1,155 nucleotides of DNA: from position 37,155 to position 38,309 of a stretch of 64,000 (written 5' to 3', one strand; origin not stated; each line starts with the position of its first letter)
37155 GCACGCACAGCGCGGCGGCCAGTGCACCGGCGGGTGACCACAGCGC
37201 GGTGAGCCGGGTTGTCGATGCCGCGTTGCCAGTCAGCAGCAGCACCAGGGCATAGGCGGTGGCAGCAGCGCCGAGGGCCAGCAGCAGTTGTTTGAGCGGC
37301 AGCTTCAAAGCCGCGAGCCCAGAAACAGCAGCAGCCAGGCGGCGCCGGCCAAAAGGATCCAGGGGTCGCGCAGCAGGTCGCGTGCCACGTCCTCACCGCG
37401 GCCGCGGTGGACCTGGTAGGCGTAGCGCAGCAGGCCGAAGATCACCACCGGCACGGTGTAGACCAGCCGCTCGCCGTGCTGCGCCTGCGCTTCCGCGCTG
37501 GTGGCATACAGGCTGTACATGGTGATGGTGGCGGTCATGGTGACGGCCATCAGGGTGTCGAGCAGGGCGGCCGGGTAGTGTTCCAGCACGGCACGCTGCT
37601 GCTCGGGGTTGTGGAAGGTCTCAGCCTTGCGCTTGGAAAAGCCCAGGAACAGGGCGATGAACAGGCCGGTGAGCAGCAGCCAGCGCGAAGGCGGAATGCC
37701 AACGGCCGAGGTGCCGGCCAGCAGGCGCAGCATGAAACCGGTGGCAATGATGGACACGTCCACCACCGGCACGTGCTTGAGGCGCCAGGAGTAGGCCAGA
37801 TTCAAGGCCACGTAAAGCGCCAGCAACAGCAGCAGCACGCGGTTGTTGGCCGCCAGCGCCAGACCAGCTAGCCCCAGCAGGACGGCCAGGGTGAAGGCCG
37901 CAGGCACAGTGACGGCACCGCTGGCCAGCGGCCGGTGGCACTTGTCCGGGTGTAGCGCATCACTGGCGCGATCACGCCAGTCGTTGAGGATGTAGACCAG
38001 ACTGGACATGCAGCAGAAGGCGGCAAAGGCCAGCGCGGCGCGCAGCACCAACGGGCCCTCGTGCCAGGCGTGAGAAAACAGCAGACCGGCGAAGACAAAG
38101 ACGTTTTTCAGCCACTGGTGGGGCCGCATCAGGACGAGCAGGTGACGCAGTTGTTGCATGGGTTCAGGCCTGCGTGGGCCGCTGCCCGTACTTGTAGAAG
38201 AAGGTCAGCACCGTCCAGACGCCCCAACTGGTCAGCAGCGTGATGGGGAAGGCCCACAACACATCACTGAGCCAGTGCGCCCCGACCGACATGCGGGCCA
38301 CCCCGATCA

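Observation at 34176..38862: Five-gene membrane cluster next to lptFG looks like a polyprenyl-phosphate-pentose (ribofuranose-type) periplasmic glycosylation system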

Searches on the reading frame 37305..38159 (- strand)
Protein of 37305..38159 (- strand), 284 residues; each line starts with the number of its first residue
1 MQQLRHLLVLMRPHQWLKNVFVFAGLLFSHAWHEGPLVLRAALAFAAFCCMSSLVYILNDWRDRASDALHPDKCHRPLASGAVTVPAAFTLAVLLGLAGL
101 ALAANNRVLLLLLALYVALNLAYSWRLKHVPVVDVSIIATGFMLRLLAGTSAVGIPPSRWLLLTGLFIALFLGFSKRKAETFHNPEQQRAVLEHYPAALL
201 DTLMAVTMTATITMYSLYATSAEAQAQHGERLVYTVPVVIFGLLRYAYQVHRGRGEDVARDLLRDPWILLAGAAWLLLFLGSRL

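Call 4: search_protein_families(library=pfam, proteins=[window:37305-38159:-], max_evalue=0.01)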
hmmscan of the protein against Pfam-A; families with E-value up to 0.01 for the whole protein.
window:37305-38159:- (284 aa): 1 family
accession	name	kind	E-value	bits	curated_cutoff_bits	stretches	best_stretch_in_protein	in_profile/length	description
PF01040.23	UbiA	-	2.8e-25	89.5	34.2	1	20-259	3-241/250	UbiA prenyltransferase family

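Call 5: search_protein_families(library=ncbifam, proteins=[window:37305-38159:-], max_evalue=0.01)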
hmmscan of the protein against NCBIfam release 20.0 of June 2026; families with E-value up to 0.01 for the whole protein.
window:37305-38159:- (284 aa): 17 families
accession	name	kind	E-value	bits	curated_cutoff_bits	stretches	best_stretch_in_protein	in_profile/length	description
NF008977.0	PRK12324.1-2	equivalog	2.9e-75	253.5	234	1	4-280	2-284/297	decaprenyl-phosphate phosphoribosyltransferase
NF008978.0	PRK12324.1-4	equivalog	1.6e-64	217.9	207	1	7-278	35-314/322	decaprenyl-phosphate phosphoribosyltransferase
NF006088.0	PRK08238.1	equivalog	4.4e-50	170.7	351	1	3-255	191-451/482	UbiA family prenyltransferase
NF008976.0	PRK12324.1-1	equivalog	1.2e-46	159.5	474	1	10-276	24-296/306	decaprenyl-phosphate phosphoribosyltransferase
NF045897.1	SCO3242_trans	equivalog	9.6e-14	51.6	260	1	36-219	28-194/287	SCO3242 family prenyltransferase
NF009523.0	PRK12884.1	equivalog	4.7e-13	49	269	1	3-260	3-256/279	prenyltransferase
NF009521.0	PRK12882.1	equivalog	4.3e-09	36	296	1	3-155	4-154/280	geranylgeranylglycerol-phosphate geranylgeranyltransferase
TIGR01473.1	cyoE_ctaB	equivalog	9.3e-09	35.4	210.3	1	6-138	2-137/281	heme o synthase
TIGR01476.1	chlor_syn_BchG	subfamily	1.3e-08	34.6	212.3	1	7-126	3-125/283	(bacterio)chlorophyll synthase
NF009522.0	PRK12883.1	equivalog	7.3e-08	32.2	353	1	5-153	4-150/279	geranylgeranylglycerol-phosphate geranylgeranyltransferase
NF005742.0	PRK07566.1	equivalog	1.2e-07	31.1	313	1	3-138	27-167/315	chlorophyll synthase ChlG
TIGR02056.1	ChlG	equivalog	2.8e-07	30.4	436.45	1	8-104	20-117/306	chlorophyll synthase ChlG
NF035940.1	prenyl_rel_EboC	equivalog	4.1e-06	26.4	250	1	41-158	42-157/292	UbiA-like protein EboC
NF009525.0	PRK12887.1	equivalog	1.9e-05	24.2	226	1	2-138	12-155/310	homogentisate phytyltransferase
TIGR01474.1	ubiA_proteo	equivalog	7.4e-05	22.4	275.45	1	45-134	47-139/282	4-hydroxybenzoate octaprenyltransferase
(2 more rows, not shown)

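Call 6: find_homologous_proteins(query=window:37305-38159:-, max_evalue=1e-10)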
Query window:37305-38159:- (284 aa): 2290 proteins with E <= 1e-10 among 8000 candidates; the best 120 are listed.
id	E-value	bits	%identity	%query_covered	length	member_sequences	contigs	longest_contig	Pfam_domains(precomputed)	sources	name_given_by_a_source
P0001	1.5e-173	594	96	100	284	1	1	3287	PF01040.24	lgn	-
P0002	1.1e-168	578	94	94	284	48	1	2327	PF01040.24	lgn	-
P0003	3.4e-162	557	91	94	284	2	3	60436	PF01040.24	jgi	jgi:4-hydroxybenzoate polyprenyltransferase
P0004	5.6e-161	553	90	99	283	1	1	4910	PF01040.24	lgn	-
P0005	7.4e-161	552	89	100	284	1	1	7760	PF01040.24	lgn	-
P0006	1.7e-152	525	87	100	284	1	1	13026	PF01040.24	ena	-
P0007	5.1e-152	523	86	94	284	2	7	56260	PF01040.24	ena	-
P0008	8.2e-151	519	87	98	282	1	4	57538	PF01040.24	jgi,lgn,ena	-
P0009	1.1e-150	519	85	100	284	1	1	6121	PF01040.24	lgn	-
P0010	1.7e-150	518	87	98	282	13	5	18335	PF01040.24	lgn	-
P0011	7.3e-149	513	86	98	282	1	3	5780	PF01040.24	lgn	-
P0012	3.8e-148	511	84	99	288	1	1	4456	PF01040.24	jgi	jgi:decaprenyl-phosphate phosphoribosyltransferase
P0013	5.2e-148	510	83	100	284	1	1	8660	PF01040.24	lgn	-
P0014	8.7e-148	509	85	92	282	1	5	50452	PF01040.24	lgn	-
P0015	1.6e-147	509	86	92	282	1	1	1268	PF01040.24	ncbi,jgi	jgi:decaprenyl-phosphate phosphoribosyltransferase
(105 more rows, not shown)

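Call 17: search_solved_structures(query=window:37305-38159:-, max_evalue=0.01, show_alignments=1)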
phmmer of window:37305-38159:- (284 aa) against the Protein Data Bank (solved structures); distinct sequences matched with E-value up to 0.01: 4.
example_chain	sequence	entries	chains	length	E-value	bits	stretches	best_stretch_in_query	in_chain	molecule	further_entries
8j8j_D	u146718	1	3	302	1.1e-35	126.9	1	9-277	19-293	Decaprenyl-phosphate phosphoribosyltransferase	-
8j8k_A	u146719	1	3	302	2.3e-29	106.1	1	9-277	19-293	Decaprenyl-phosphate phosphoribosyltransferase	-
9sau_C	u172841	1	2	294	0.00011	25.2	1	8-104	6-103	Chlorophyll a synthase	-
9sas_C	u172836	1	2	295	0.00011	25.2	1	8-104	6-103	Chlorophyll a synthase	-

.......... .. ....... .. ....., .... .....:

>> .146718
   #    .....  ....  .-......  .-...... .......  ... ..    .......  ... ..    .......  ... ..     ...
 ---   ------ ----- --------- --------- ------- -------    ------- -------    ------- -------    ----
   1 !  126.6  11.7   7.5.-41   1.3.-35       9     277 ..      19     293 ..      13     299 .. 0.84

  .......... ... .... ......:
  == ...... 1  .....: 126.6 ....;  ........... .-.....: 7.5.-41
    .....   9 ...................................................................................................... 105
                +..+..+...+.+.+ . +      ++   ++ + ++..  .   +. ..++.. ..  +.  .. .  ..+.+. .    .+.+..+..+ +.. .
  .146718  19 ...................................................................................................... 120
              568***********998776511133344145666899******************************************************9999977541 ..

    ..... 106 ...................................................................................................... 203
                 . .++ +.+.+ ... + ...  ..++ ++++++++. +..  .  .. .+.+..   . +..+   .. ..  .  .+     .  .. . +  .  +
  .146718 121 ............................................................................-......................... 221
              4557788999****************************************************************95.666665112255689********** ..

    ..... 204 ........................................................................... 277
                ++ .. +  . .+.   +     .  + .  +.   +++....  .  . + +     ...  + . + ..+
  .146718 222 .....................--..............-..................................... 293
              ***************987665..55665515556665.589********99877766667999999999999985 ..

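Call 22: find_related_loci(query=A1, collection=genome_contigs, flank=10000)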
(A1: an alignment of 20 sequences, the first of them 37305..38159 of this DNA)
Query A1 (284 aa) in genome_contigs; peptide patterns used: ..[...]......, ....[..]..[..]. (x = any residue, [..] = any of these).
546 stretches matched a pattern; 534 encode a relative of the query (tblastn E <= 1e-3); the best 80 are kept; 80 distinct loci.
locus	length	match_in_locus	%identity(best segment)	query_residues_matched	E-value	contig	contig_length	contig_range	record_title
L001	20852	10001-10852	99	1-284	0e+0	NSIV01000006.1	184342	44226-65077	MAG: Curvibacter sp. PD_MW3 NODE_6_length_184342_cov_49.9793_ID_369624, whole genome shotgun sequence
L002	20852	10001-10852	98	1-284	0e+0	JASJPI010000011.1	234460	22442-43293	MAG: Curvibacter sp. isolate MAG_60 NODE_27_length_234460_cov_151.129003, whole genome shotgun sequence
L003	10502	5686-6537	96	1-284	2e-180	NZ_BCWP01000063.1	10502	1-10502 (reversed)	Curvibacter delicatus NBRC 14919, whole genome shotgun sequence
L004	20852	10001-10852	79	1-284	7e-144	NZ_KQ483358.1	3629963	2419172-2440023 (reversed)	Curvibacter sp. PAE-UM Scaffold1, whole genome shotgun sequence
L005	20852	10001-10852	78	1-284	3e-143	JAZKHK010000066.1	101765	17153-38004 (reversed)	MAG: Pseudomonadota bacterium isolate DC_SW_03_SPN07022020-bin006_1 DCSW031SPN_B006_1_000000000066, whole genome shotgun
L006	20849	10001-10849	79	2-284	1e-141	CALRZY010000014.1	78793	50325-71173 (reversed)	MAG: Curvibacter sp. AEP1-3 isolate JJ-MO2A5-297-2-mx-bin684 genome assembly, contig: JJ-MO2A5-297-C30, whole genome sho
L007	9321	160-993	86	7-284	3e-140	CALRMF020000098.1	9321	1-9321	MAG: Curvibacter sp. AEP1-3 isolate JJ-CU23-05-13-m1-bin220 genome assembly, contig: JJ-NAD34-325-C472, whole genome sho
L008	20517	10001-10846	79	1-282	2e-140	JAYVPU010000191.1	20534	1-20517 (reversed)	MAG: Comamonadaceae bacterium isolate GL72_UP_concoct_0 GL72_UP_concoct_0_190, whole genome shotgun sequence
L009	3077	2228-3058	81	5-281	2e-146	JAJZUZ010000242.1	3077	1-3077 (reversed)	MAG: Proteobacteria bacterium isolate SKS4.bin78 NODE_51220_length_3077_cov_4.208814, whole genome shotgun sequence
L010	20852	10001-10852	80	1-284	8e-140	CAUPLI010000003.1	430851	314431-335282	MAG: uncultured Hylemonella sp. isolate m11-metabat.7 genome assembly, contig: m11-c4, whole genome shotgun sequence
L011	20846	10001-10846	79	1-282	4e-140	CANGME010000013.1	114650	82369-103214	MAG: Comamonadaceae bacterium isolate Jr-29jan18-9 genome assembly, contig: Jr-29jan18-C9-p1, whole genome shotgun seque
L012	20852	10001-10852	78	1-284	3e-139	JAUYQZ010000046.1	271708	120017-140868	MAG: Hylemonella sp. isolate C5_concoct.bin.34 C5_k141_87330, whole genome shotgun sequence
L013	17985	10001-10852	80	1-284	5e-139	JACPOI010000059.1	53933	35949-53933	MAG: Burkholderiales bacterium isolate NC_groundwater_597_Pr5_B-0.1um_65_17 alan_book_18_scaffold_315002, whole genome s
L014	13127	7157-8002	79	1-282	4e-139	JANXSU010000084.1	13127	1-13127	MAG: Comamonadaceae bacterium isolate 337R_metabat_76 337R_k141_643048, whole genome shotgun sequence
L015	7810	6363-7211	80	2-284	5e-139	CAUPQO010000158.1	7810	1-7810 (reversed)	MAG: uncultured Hylemonella sp. isolate m13-metabat.3 genome assembly, contig: m13-c1097, whole genome shotgun sequence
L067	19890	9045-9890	72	3-284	2e-128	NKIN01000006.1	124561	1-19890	MAG: Burkholderiales bacterium PBB1 NODE_236, whole genome shotgun sequence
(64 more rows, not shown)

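Call 29: search_protein_families(library=pfam, proteins=[L067:4323-5171:+, L067:5175-6380:+, L067:6377-7057:+, L067:7771-9030:-, L067:8904-9905:+, L067:9836-11476:+, L067:11575-12819:+, L067:11488-12639:-, L067:12416-13963:-, L067:14891-15811:+], max_evalue=0.001)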
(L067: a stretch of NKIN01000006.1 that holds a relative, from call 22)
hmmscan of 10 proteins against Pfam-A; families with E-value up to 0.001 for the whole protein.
L067:4323-5171:+ (282 aa): 1 family
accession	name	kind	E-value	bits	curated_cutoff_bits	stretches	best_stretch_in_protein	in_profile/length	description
PF04378.19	RsmJ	-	8.2e-72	241.9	27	1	33-273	1-238/245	Ribosomal RNA large subunit methyltransferase D, RlmJ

L067:5175-6380:+ (401 aa): 1 family
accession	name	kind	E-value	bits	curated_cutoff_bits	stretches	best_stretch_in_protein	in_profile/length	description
PF02515.22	CoA_transf_3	-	1.4e-123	413.1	23.3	1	10-388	1-366/366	CoA-transferase family III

L067:6377-7057:+ (226 aa): 1 family
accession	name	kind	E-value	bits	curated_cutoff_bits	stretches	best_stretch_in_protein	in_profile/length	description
PF02517.21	Rce1-like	-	4.6e-19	68.9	22.4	1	120-211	4-92/93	Type II CAAX prenyl endopeptidase Rce1-like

L067:7771-9030:- (419 aa): 1 family
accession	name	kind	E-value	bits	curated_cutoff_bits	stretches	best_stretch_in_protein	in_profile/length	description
PF01702.25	TGT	-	4.9e-159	529.6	26.3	1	51-415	2-355/357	Queuine tRNA-ribosyltransferase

L067:8904-9905:+ (333 aa): 1 family
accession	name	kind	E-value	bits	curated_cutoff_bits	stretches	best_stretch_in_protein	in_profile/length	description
PF01040.23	UbiA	-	1.8e-24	86.8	34.2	1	66-304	4-241/250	UbiA prenyltransferase family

L067:9836-11476:+ (546 aa): 2 families
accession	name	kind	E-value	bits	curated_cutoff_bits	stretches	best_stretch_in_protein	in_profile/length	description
PF13231.12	PMT_2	-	2.5e-17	64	26.1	1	76-225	1-150/160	Dolichyl-phosphate-mannose-protein mannosyltransferase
PF02366.24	PMT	-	3.3e-05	24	22.7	1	89-206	74-196/245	Dolichyl-phosphate-mannose-protein mannosyltransferase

L067:11575-12819:+ (414 aa): 0 families

L067:11488-12639:- (383 aa): 1 family
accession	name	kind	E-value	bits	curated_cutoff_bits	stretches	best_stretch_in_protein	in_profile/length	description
PF02547.20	Queuosine_synth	-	1.8e-126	422.1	25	1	26-372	1-322/322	Queuosine biosynthesis protein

L067:12416-13963:- (515 aa): 0 families

L067:14891-15811:+ (306 aa): 2 families
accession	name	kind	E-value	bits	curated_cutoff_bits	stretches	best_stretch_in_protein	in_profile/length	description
PF03466.25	LysR_substrate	-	1e-48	166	28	1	88-294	3-204/209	LysR substrate binding domain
PF00126.33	HTH_1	-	7.2e-20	71.2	26.6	1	3-62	1-60/60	Bacterial regulatory helix-turn-helix protein, lysR family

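Call 38: search_dna_similar(query=window:37305-38159:-, collection=phages, mode=protein, max_evalue=0.00001, max_rows=20)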
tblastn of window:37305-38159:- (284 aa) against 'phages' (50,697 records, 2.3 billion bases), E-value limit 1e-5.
Records with a match: 1; places in all: 1; records where one place covers at least 80% of the query: 1.
Best place of each record, by identity: <60% 1.
By first word of the organism name: Bacteriophage 1.
By host as written in the record: - 1.
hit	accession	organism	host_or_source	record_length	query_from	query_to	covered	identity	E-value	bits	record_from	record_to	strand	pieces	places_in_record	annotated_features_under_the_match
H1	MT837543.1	Bacteriophage sp.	human fecal samples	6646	4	246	86%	32.5%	2e-20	97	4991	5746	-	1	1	record has no annotation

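Call 39: search_dna_similar(query=window:37305-38159:-, collection=plasmids, mode=protein, max_evalue=1e-10, max_rows=30)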
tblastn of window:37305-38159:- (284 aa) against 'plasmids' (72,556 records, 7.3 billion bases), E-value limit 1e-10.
Records with a match: 22; places in all: 22; records where one place covers at least 80% of the query: 18.
Best place of each record, by identity: <60% 22.
By first word of the organism name: Sphingomonadaceae 3; Streptomyces 2; Natronococcus 2; Lactococcus 2; Marivivens 1; Haloterrigena 1; Halostagnicola 1; Chondrinema 1; Legionella 1; Rhodococcus 1; and 7 more.
By predicted mobility (MOB-suite, as given by PLSDB): non-mobilizable 19; mobilizable 3.
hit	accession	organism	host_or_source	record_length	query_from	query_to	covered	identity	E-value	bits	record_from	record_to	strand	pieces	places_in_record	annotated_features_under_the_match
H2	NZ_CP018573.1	Marivivens sp. JLT3646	cell culture,shallow-sea hydrothermal ...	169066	1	267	94%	38.1%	2e-31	130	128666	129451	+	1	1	decaprenyl-phosphate phosphoribosyltransferase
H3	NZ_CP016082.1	Streptomyces sp. SAT1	Adenophora trachelioides Maxim.,single ...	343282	5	265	92%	37.8%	5e-19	94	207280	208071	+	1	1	UbiA prenyltransferase family protein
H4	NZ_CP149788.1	Haloterrigena sp. KLK7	cell culture,salt lake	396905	11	266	90%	36.9%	5e-19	94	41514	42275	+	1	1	decaprenyl-phosphate phosphoribosyltransferase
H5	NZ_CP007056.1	Halostagnicola larsenii XH-48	-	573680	11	266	90%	36.7%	4e-18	91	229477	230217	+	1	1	decaprenyl-phosphate phosphoribosyltransferase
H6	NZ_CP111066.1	Chondrinema litorale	Seaweed,red alga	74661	10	246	83%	39.3%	4e-26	114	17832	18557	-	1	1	decaprenyl-phosphate phosphoribosyltransferase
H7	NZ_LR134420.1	Legionella adelaidensis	environmental,Cooling tower water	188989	1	257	90%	35.9%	3e-23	106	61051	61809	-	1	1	decaprenyl-phosphate phosphoribosyltransferase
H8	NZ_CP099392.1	Natronococcus sp. CG52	cell culture,salt lake sediment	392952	11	265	90%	34.9%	6e-22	102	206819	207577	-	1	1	UbiA prenyltransferase family protein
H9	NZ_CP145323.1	Rhodococcus ruber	-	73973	11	265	90%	34.7%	7e-17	88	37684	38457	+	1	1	decaprenyl-phosphate phosphoribosyltransferase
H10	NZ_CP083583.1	Kovacikia minuta CCNUW1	cell culture,fresh water lake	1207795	11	246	83%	37.1%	5e-24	108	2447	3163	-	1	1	record has no annotation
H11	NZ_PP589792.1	Lactococcus sp.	Bacterial culture,Dairy environment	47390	2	257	90%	33.7%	4e-28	120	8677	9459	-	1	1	decaprenyl-phosphate phosphoribosyltransferase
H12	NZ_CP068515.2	Lactococcus cremoris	Whole organism,Dairy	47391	2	257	90%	33.7%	4e-28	120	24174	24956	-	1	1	decaprenyl-phosphate phosphoribosyltransferase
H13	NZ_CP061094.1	Roseomonas marmotae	Marmota himalayana,pure culture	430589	7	244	84%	36.3%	1e-11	72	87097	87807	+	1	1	UbiA family prenyltransferase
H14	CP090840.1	Streptomyces viridifaciens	Whole organism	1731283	7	265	91%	33.0%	3e-15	83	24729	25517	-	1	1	decaprenyl-phosphate phosphoribosyltransferase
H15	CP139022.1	Flammeovirgaceae bacterium SG7u.111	Seagrass,tissue sample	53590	6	246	85%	35.4%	2e-22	104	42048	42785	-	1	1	decaprenyl-phosphate phosphoribosyltransferase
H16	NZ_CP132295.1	Natronococcus sp. AD-5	cell culture,sediment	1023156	1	251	88%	33.7%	1e-20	99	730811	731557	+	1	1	record has no annotation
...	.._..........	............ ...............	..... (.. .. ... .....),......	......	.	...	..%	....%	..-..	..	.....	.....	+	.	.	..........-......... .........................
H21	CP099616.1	Sphingomonadaceae bacterium OTU29LAMAA1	Arabidopsis thaliana,pure culture,leaf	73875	11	230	77%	32.5%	6e-14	79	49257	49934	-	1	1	UbiA family prenyltransferase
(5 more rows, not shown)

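Call 40: get_annotated_region(hit=H2, flank=7000)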
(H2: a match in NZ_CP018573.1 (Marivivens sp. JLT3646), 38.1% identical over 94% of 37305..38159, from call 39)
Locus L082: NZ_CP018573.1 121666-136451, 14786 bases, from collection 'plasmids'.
description: Marivivens sp. JLT3646 plasmid unnamed, complete sequence
organism: Marivivens sp. JLT3646 (NCBI taxid 1920883)
taxonomy: Bacteria; Pseudomonadota; Alphaproteobacteria; Rhodobacterales; Paracoccaceae; Marivivens; Marivivens sp. JLT3646
host: -; source: cell culture,shallow-sea hydrothermal system; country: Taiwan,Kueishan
typing (MOB-suite, as given by PLSDB): non-mobilizable
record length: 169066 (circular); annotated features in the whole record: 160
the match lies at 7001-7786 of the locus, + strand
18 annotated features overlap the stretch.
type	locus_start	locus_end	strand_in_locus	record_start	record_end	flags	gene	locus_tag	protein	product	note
CDS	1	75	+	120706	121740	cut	gmd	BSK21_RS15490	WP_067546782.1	GDP-mannose 4,6-dehydratase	GO:0000271 - polysaccharide biosynthetic process [Evidence IEA]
CDS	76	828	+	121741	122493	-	-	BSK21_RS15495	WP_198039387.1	hypothetical protein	-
CDS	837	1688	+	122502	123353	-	-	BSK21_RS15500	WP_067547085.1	GDP-mannose 4,6-dehydratase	-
CDS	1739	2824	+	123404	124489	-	-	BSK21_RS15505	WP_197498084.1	glycosyltransferase family 1 protein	-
CDS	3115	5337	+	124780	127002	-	-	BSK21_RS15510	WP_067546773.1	hypothetical protein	-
CDS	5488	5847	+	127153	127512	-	-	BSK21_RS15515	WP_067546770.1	EamA family transporter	-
CDS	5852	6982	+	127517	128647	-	-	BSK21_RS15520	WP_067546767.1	glycosyltransferase family 4 protein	-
CDS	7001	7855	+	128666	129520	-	-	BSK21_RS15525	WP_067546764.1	decaprenyl-phosphate phosphoribosyltransferase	-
CDS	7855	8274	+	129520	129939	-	-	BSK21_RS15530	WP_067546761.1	divergent PAP2 family protein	-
CDS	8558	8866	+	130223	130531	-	-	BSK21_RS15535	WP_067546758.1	hypothetical protein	-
CDS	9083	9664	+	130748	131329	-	-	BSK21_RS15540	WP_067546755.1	hypothetical protein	-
CDS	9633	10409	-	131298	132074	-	-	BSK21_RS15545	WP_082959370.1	LuxR family transcriptional regulator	-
CDS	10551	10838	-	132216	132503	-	-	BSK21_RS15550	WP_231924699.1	H-NS histone family protein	-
CDS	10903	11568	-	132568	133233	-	-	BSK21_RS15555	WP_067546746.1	tyrosine-type recombinase/integrase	GO:0015074 - DNA integration [Evidence IEA]; GO:0006310 - DNA recombination [Evidence IEA]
CDS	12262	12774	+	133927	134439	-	-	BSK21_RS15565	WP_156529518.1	hypothetical protein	-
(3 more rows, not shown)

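Call 41: get_annotated_region(hit=H7, flank=7000)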
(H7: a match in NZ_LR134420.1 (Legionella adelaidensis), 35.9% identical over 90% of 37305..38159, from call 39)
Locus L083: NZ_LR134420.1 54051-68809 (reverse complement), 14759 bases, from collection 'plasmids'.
description: Legionella adelaidensis strain NCTC12735 plasmid 11, complete sequence
organism: Legionella adelaidensis (NCBI taxid 45056)
taxonomy: Bacteria; Pseudomonadota; Gammaproteobacteria; Legionellales; Legionellaceae; Legionella; Legionella adelaidensis
host: -; source: environmental,Cooling tower water; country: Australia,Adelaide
typing (MOB-suite, as given by PLSDB): non-mobilizable
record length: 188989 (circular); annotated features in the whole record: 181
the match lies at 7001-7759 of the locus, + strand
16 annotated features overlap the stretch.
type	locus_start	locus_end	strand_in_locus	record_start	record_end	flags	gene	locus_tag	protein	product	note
CDS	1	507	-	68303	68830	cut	-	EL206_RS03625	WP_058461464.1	HAD family hydrolase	-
CDS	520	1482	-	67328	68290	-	-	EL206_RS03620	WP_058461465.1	KpsF/GutQ family sugar-phosphate isomerase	GO:0005975 - carbohydrate metabolic process [Evidence IEA]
CDS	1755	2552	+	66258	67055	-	-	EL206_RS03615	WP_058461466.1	ATP-binding cassette domain-containing protein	-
CDS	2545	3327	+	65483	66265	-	mlaE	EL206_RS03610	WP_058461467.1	lipid asymmetry maintenance ABC transporter permease subunit MlaE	-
CDS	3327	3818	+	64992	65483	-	mlaD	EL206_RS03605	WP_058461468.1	outer membrane lipid asymmetry maintenance protein MlaD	GO:0015914 - phospholipid transport [Evidence IEA]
CDS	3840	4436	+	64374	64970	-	-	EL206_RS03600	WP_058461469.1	ABC transporter substrate-binding protein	-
CDS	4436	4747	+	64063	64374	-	-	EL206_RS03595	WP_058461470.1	STAS domain-containing protein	-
CDS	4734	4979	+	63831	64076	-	-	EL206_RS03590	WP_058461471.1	BolA/IbaG family iron-sulfur metabolism protein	-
CDS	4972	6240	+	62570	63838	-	murA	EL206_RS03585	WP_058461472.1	UDP-N-acetylglucosamine 1-carboxyvinyltransferase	GO:0009252 - peptidoglycan biosynthetic process [Evidence IEA]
CDS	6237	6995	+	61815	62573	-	-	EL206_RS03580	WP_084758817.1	Nif3-like dinuclear metal center hexameric protein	GO:0008150 - biological_process [Evidence IEA]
CDS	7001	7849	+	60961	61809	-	-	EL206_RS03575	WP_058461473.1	decaprenyl-phosphate phosphoribosyltransferase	-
CDS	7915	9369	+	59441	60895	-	-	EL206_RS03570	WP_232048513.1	glycosyltransferase family 39 protein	-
CDS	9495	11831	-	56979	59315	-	-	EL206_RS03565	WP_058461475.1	SulP family inorganic anion transporter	GO:0008272 - sulfate transport [Evidence IEA]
CDS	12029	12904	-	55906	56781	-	ttcA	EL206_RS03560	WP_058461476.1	tRNA 2-thiocytidine(32) synthetase TtcA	GO:0008033 - tRNA processing [Evidence IEA]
CDS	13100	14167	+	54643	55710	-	-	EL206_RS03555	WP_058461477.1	glycoside hydrolase family 3 N-terminal domain-containing protein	GO:0005975 - carbohydrate metabolic process [Evidence IEA]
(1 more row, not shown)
